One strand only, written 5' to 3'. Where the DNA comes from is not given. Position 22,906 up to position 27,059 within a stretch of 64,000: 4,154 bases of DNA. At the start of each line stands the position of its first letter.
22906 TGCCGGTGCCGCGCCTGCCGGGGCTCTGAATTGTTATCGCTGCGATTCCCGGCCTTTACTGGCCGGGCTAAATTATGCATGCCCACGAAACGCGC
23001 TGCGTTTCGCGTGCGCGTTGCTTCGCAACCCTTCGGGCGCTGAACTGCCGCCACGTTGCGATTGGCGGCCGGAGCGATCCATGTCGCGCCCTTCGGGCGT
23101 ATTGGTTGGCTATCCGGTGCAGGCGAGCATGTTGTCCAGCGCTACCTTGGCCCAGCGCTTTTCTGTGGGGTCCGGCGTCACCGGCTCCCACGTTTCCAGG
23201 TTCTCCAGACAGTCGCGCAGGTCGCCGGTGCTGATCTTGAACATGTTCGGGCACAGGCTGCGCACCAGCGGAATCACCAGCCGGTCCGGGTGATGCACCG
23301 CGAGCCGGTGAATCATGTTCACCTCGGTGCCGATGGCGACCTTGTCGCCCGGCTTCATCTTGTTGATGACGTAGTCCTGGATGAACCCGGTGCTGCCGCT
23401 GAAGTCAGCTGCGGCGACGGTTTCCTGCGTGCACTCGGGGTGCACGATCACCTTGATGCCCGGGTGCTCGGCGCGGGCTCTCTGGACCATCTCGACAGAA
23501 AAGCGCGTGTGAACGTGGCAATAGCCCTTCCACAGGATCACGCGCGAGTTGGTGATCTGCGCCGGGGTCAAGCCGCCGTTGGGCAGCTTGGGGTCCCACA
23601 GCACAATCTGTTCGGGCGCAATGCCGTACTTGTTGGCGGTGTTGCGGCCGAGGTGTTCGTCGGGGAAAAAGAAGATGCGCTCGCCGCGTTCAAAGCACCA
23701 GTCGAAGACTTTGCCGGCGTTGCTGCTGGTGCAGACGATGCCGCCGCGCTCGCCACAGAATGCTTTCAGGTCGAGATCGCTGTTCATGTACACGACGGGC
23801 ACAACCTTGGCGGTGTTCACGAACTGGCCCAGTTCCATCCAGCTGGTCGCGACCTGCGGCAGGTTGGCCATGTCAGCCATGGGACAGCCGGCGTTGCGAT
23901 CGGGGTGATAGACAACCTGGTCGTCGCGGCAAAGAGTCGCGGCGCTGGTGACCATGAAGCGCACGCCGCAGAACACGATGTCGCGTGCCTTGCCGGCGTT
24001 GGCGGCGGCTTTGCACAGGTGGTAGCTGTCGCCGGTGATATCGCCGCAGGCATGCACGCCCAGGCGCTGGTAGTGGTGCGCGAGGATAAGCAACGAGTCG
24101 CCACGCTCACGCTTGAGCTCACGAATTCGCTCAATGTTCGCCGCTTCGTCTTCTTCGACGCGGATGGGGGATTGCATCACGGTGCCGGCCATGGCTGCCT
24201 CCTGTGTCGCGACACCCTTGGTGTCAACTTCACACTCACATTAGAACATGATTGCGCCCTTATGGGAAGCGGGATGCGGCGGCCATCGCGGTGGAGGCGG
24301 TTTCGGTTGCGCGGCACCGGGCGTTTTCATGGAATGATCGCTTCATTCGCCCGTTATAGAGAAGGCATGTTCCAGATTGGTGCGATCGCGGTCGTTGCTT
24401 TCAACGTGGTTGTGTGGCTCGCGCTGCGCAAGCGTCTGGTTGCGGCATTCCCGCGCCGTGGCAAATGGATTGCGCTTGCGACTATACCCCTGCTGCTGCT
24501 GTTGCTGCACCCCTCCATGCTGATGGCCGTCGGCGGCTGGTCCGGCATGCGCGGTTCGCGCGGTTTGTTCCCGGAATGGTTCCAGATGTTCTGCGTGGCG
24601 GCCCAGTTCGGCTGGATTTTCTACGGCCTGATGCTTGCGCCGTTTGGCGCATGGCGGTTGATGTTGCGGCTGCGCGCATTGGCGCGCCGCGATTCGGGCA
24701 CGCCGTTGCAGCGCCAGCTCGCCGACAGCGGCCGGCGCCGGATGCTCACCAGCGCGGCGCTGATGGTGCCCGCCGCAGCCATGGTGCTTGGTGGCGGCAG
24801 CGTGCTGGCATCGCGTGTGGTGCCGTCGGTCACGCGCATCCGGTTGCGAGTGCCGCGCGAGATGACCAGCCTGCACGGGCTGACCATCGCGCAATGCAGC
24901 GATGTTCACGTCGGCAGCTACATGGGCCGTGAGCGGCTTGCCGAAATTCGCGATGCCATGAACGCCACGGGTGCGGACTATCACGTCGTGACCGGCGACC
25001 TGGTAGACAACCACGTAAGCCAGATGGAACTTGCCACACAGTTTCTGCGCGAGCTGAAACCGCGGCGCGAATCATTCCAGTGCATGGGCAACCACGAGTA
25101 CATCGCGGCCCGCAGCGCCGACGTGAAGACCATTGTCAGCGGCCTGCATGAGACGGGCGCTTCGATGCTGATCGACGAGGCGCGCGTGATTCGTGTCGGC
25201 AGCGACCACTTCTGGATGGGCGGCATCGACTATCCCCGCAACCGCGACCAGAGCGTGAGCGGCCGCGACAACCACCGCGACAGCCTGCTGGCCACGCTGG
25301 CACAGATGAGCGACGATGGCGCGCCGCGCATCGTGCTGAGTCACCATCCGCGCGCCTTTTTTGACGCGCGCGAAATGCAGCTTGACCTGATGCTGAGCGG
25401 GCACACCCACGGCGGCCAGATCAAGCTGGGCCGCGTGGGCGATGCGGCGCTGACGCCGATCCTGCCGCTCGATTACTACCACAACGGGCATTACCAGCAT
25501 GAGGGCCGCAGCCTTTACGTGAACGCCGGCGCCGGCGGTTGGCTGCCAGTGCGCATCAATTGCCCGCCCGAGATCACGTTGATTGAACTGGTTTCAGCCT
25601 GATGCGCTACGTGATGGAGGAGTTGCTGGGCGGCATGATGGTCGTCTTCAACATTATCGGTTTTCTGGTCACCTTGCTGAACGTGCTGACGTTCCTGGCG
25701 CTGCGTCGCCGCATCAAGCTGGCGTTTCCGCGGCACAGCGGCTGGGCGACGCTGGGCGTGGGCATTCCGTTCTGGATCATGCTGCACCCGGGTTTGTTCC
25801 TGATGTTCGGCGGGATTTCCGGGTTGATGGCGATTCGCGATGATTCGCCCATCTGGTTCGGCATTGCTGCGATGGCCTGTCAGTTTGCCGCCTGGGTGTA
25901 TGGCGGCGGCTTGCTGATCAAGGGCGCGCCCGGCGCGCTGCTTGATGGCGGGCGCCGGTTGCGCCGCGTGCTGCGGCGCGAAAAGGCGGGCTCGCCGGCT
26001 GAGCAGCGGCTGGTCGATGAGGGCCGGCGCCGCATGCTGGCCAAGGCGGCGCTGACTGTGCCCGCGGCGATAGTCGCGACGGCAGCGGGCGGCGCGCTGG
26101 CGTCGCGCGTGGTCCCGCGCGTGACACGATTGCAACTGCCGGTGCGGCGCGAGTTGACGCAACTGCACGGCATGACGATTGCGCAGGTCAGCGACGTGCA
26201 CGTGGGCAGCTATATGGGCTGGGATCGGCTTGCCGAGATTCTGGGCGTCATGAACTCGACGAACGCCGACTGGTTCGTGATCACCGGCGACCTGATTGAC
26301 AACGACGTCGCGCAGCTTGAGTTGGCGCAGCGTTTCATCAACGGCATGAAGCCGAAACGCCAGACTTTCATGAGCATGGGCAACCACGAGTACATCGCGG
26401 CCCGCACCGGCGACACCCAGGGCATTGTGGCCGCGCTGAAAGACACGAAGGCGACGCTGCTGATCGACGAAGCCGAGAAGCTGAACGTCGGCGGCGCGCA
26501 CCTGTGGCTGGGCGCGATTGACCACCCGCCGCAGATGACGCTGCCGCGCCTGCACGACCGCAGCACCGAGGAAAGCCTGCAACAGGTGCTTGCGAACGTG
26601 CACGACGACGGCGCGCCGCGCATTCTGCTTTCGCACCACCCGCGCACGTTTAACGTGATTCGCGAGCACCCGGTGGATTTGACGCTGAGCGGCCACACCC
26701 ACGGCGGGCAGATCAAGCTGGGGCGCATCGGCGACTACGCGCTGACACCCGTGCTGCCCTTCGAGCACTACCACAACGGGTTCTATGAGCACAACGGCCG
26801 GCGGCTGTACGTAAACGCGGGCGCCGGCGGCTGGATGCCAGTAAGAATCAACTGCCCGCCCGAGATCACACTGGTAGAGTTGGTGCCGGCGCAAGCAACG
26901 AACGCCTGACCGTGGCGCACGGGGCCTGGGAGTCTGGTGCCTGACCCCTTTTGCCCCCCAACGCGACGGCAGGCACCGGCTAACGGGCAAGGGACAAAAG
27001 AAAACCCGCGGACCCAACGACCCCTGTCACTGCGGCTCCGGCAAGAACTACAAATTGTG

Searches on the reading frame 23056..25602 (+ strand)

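Call 7: search_protein_families(library=pfam, proteins=[window:23056-25602:+], max_evalue=0.1)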
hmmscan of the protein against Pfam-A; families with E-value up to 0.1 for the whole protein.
window:23056-25602:+ (848 aa): 2 families
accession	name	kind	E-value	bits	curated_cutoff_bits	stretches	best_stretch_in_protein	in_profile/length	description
PF00149.33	Metallophos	-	1.3e-11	45.7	21.5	1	610-786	2-190/191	Calcineurin-like phosphoesterase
PF14150.11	YesK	-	0.036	14.7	25.2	1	440-498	3-57/81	YesK-like protein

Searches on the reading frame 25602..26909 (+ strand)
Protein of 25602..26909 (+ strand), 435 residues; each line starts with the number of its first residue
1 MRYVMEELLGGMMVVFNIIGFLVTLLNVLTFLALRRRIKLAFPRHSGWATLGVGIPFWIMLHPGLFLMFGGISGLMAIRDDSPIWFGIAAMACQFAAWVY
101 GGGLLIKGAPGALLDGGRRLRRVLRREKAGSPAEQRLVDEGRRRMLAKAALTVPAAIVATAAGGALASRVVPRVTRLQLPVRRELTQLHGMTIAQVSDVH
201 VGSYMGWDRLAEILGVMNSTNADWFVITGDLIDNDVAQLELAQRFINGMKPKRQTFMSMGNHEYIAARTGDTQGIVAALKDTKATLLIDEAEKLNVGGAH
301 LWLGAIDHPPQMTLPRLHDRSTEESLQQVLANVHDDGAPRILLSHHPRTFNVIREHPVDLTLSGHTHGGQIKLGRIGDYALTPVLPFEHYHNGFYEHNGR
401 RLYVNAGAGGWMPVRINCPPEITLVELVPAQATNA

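Call 7: search_protein_families(library=pfam, proteins=[window:25602-26909:+], max_evalue=0.1)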
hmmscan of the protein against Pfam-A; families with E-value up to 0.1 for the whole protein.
window:25602-26909:+ (435 aa): 2 families
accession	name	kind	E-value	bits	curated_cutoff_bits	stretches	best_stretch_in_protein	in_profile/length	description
PF00149.33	Metallophos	-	2e-15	58.2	21.5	1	191-368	1-190/191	Calcineurin-like phosphoesterase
PF12850.12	Metallophos_2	-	0.0043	17.5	27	0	191-320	1-102/154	Calcineurin-like phosphoesterase superfamily domain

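Call 52: find_related_loci(query=window:25602-26909:+, collection=genome_contigs, flank=10000)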
Query window:25602-26909:+ (435 aa) in genome_contigs; peptide patterns used: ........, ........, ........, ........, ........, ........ (x = any residue, [..] = any of these).
42 stretches matched a pattern; 7 encode a relative of the query (tblastn E <= 1e-3); 6 distinct loci.
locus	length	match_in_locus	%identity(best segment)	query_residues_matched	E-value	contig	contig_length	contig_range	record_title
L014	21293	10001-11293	91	2-431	0e+0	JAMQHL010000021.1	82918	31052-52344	MAG: Planctomycetota bacterium isolate PLA1 L5_k97_87854, whole genome shotgun sequence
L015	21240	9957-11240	75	1-428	0e+0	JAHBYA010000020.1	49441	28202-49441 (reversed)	MAG: Planctomycetota bacterium isolate ACE_PLA33 PLA33_20, whole genome shotgun sequence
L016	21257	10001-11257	62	12-430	1e-172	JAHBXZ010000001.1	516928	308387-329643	MAG: Planctomycetota bacterium isolate ACE_PLA32 PLA32_1, whole genome shotgun sequence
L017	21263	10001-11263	63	12-433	3e-166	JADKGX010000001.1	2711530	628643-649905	MAG: Planctomycetota bacterium isolate Ribe_18-Q3-R11-54_MAXAC.269 tig00000386-10-27093100, whole genome shotgun sequenc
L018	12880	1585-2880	95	1-431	0e+0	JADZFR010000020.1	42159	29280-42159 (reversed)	MAG: Planctomycetota bacterium isolate SJ873 c_000000258153, whole genome shotgun sequence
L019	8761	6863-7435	31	191-373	4e-11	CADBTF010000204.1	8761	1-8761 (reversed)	MAG: uncultured Ruminococcus sp. isolate RUG14281 genome assembly, contig: RUG14281_asm_204, whole genome shotgun sequen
